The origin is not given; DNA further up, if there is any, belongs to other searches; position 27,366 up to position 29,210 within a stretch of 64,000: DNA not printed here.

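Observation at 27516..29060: Hel308/Ski2-like helicase gene encoding only the C-terminal two-thirds (no RecA1 ATPase domain)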

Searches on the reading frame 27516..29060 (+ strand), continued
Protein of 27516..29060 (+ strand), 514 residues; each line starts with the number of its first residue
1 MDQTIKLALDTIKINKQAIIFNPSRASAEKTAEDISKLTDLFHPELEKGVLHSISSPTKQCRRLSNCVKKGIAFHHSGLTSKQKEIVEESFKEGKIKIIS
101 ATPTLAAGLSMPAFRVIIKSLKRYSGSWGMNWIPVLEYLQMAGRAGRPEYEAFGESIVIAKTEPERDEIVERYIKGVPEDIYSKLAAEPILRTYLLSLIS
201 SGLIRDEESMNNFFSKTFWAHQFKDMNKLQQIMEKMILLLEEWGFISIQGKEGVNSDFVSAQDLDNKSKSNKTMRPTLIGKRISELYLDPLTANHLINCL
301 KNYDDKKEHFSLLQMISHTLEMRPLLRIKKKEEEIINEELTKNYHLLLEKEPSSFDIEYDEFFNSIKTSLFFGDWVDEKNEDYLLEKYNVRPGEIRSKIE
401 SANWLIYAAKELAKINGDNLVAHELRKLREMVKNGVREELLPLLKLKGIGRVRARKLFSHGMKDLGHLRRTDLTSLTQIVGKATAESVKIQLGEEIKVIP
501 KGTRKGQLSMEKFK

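Call 31: list_cluster_members(proteins=[P0029, P0090, P0003, P0007, P0078, P0118, P0045, P0027, P0001, P0038])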
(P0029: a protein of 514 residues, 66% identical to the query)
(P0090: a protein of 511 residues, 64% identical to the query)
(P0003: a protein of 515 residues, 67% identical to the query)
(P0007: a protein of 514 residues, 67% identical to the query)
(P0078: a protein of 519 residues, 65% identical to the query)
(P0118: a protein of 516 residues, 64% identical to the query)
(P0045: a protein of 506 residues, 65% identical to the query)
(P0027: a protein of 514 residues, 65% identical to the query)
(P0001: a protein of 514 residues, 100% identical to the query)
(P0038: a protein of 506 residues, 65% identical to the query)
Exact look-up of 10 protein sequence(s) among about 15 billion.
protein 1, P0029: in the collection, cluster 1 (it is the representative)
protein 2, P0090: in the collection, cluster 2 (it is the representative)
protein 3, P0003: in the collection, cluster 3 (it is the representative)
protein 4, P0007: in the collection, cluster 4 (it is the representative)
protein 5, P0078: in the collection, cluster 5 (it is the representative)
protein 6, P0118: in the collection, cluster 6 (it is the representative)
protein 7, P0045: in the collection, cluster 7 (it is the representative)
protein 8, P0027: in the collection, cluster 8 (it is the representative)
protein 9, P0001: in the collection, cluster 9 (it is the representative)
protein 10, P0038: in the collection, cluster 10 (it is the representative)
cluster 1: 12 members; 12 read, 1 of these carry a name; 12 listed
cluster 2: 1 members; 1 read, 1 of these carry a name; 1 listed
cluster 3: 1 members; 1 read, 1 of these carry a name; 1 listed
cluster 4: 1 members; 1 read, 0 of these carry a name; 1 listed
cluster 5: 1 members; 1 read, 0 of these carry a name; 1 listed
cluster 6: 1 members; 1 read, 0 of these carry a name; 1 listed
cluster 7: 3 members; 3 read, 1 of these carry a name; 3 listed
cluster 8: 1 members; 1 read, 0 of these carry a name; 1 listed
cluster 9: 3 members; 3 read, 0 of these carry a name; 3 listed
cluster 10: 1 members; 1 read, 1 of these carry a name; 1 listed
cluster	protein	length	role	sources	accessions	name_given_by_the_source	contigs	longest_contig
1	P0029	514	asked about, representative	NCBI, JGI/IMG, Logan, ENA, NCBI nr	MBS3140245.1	hypothetical protein J4479_04545 [Candidatus Woesearchaeota archaeon] | hypothetical protein [Candidatus Woesearchaeota archaeon]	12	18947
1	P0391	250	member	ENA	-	-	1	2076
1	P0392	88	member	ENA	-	-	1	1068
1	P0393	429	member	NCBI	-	-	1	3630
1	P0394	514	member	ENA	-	-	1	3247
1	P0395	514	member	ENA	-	-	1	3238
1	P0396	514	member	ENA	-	-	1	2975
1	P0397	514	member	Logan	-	-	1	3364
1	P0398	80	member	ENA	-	-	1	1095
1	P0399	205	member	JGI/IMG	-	-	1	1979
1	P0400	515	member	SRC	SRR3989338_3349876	-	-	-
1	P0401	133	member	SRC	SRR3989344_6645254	-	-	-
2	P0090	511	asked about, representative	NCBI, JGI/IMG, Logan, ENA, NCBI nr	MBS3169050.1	hypothetical protein J4210_01070 [Candidatus Woesearchaeota archaeon] | hypothetical protein [Candidatus Woesearchaeota archaeon]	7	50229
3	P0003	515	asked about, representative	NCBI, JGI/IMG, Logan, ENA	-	helicase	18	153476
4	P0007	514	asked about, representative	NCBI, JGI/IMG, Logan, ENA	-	-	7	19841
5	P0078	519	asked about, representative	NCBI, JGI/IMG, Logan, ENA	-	-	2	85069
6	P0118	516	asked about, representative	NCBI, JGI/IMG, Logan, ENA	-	-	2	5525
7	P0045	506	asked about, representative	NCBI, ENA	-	-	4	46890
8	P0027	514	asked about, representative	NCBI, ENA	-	-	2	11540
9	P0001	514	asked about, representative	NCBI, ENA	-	-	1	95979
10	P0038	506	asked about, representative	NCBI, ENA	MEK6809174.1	MAG: helicase-related protein [Nanoarchaeota archaeon]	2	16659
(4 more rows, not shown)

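Call 32: find_encoding_contigs(protein=P0003, flank=6000, max_places=10)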
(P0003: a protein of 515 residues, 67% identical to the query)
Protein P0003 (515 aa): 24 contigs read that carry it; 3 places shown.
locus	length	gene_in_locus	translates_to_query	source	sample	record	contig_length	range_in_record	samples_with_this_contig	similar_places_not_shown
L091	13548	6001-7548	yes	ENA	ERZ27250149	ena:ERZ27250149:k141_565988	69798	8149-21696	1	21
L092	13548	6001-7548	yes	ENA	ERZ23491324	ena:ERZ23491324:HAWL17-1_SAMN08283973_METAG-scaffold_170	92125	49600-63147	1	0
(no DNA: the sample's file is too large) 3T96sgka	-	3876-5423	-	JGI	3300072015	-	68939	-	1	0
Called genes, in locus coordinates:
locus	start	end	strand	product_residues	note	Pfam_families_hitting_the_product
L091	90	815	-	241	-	PF03009:GDPD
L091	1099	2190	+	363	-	PF17803:Cadherin_4 (faint), PF00801:PKD (faint), PF17963:Big_9 (faint), PF19410:DUF5980 (faint)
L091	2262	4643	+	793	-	PF00801:PKD (faint), PF17803:Cadherin_4 (faint), PF17963:Big_9 (faint), PF18911:PKD_4 (faint), PF05345:He_PIG (faint), PF19410:DUF5980 (faint)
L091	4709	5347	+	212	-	-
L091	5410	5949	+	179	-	-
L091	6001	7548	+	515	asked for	PF00271:Helicase_C, PF21280:Helicase_dom4_arc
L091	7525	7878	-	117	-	-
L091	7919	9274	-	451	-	-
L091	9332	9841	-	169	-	-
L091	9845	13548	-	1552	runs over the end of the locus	-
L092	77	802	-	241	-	PF03009:GDPD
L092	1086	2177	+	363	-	PF17803:Cadherin_4 (faint), PF00801:PKD (faint), PF17963:Big_9 (faint), PF19410:DUF5980 (faint)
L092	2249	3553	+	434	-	-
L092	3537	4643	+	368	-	-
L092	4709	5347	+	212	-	-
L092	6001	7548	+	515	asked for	PF00271:Helicase_C, PF21280:Helicase_dom4_arc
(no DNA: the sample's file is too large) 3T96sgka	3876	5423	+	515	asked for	PF00271:Helicase_C, PF21280:Helicase_dom4_arc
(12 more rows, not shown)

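Call 42: find_encoding_contigs(protein=P0010, flank=1500, max_places=10)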
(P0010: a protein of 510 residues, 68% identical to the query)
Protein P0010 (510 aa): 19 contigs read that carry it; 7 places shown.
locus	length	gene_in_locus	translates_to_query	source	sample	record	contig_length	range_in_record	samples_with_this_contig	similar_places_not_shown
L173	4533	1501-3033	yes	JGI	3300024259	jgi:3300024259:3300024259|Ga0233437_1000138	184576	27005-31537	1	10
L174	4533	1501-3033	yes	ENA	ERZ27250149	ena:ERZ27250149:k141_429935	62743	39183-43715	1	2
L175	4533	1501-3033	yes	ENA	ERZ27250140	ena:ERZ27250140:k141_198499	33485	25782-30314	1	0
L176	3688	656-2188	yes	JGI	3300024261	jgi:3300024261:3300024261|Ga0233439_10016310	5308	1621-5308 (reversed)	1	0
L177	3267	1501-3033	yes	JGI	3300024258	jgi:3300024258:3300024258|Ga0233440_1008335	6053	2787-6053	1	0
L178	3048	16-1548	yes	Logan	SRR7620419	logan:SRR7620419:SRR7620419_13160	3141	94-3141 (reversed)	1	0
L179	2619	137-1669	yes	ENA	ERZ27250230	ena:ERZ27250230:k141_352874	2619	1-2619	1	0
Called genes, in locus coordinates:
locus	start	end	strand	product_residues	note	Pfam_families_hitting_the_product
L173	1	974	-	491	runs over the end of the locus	PF04851:ResIII, PF00270:DEAD, PF00271:Helicase_C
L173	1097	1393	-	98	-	-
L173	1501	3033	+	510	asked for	PF00271:Helicase_C, PF20470:HTH_61 (weak), PF21280:Helicase_dom4_arc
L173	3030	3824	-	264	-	-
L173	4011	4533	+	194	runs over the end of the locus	PF01841:Transglut_core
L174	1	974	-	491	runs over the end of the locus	PF04851:ResIII, PF00270:DEAD, PF00271:Helicase_C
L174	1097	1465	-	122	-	-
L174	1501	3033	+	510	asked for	PF00271:Helicase_C, PF20470:HTH_61 (weak), PF21280:Helicase_dom4_arc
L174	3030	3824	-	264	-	-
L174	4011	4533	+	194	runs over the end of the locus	PF01841:Transglut_core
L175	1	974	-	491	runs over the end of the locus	PF04851:ResIII, PF00270:DEAD, PF00271:Helicase_C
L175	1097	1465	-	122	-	-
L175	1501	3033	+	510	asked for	PF00271:Helicase_C, PF20470:HTH_61 (weak), PF21280:Helicase_dom4_arc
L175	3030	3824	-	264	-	-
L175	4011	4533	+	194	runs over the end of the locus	PF01841:Transglut_core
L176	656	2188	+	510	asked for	PF00271:Helicase_C, PF20470:HTH_61 (weak), PF21280:Helicase_dom4_arc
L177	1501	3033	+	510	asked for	PF00271:Helicase_C, PF20470:HTH_61 (weak), PF21280:Helicase_dom4_arc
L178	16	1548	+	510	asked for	PF00271:Helicase_C, PF20470:HTH_61 (weak), PF21280:Helicase_dom4_arc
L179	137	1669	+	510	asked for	PF00271:Helicase_C, PF20470:HTH_61 (weak), PF21280:Helicase_dom4_arc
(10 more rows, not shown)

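Call 43: find_encoding_contigs(protein=P0021, flank=1500, max_places=10)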
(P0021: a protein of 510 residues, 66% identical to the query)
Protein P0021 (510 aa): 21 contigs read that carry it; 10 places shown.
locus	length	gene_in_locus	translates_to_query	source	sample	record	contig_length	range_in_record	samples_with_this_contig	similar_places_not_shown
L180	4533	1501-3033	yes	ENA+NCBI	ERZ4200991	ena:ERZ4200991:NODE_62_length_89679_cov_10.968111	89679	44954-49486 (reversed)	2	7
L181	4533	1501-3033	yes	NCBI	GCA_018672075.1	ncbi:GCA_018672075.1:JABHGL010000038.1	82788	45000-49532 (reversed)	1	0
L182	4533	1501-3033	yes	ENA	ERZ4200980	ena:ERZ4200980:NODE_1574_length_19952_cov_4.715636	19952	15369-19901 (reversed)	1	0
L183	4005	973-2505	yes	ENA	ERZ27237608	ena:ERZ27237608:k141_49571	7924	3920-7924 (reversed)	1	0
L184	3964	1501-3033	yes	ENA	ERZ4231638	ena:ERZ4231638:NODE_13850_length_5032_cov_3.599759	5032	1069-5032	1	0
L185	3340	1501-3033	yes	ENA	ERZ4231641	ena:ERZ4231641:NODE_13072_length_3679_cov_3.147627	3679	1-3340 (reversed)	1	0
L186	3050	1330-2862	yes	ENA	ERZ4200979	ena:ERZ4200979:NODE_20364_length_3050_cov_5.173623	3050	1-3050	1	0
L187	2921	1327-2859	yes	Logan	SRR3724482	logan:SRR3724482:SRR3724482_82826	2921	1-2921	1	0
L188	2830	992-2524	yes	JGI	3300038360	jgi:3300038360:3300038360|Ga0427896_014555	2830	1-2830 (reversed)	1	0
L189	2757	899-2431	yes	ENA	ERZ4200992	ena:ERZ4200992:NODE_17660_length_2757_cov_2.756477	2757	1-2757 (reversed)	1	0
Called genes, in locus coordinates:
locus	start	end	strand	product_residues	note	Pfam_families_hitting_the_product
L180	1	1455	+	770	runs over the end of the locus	PF05345:He_PIG (faint), PF17803:Cadherin_4 (faint), PF17963:Big_9 (faint), PF06832:BiPBP_C (faint), PF00801:PKD, PF18911:PKD_4 (weak)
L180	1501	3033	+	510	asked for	PF00271:Helicase_C, PF20470:HTH_61 (weak), PF21280:Helicase_dom4_arc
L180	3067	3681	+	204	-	PF00211:Guanylate_cyc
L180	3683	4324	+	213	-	PF03009:GDPD, PF13653:GDPD_2 (faint), PF03009:GDPD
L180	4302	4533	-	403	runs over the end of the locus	PF01970:TctA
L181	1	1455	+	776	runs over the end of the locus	PF05345:He_PIG (faint), PF17803:Cadherin_4 (faint), PF17963:Big_9 (faint), PF06832:BiPBP_C (faint), PF00801:PKD, PF18911:PKD_4 (weak)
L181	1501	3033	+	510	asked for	PF00271:Helicase_C, PF20470:HTH_61 (weak), PF21280:Helicase_dom4_arc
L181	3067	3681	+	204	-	PF00211:Guanylate_cyc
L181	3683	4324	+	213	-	PF03009:GDPD, PF13653:GDPD_2 (faint), PF03009:GDPD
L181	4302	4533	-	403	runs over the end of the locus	PF01970:TctA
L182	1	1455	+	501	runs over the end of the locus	?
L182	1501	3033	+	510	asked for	PF00271:Helicase_C, PF20470:HTH_61 (weak), PF21280:Helicase_dom4_arc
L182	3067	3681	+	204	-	PF00211:Guanylate_cyc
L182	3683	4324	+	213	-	PF03009:GDPD, PF13653:GDPD_2 (faint), PF03009:GDPD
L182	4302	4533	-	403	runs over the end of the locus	PF01970:TctA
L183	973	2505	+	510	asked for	PF00271:Helicase_C, PF20470:HTH_61 (weak), PF21280:Helicase_dom4_arc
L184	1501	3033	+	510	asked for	PF00271:Helicase_C, PF20470:HTH_61 (weak), PF21280:Helicase_dom4_arc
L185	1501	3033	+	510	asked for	PF00271:Helicase_C, PF20470:HTH_61 (weak), PF21280:Helicase_dom4_arc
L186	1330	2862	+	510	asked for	PF00271:Helicase_C, PF20470:HTH_61 (weak), PF21280:Helicase_dom4_arc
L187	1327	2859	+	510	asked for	PF00271:Helicase_C, PF20470:HTH_61 (weak), PF21280:Helicase_dom4_arc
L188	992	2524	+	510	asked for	PF00271:Helicase_C, PF20470:HTH_61 (weak), PF21280:Helicase_dom4_arc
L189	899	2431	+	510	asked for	PF00271:Helicase_C, PF20470:HTH_61 (weak), PF21280:Helicase_dom4_arc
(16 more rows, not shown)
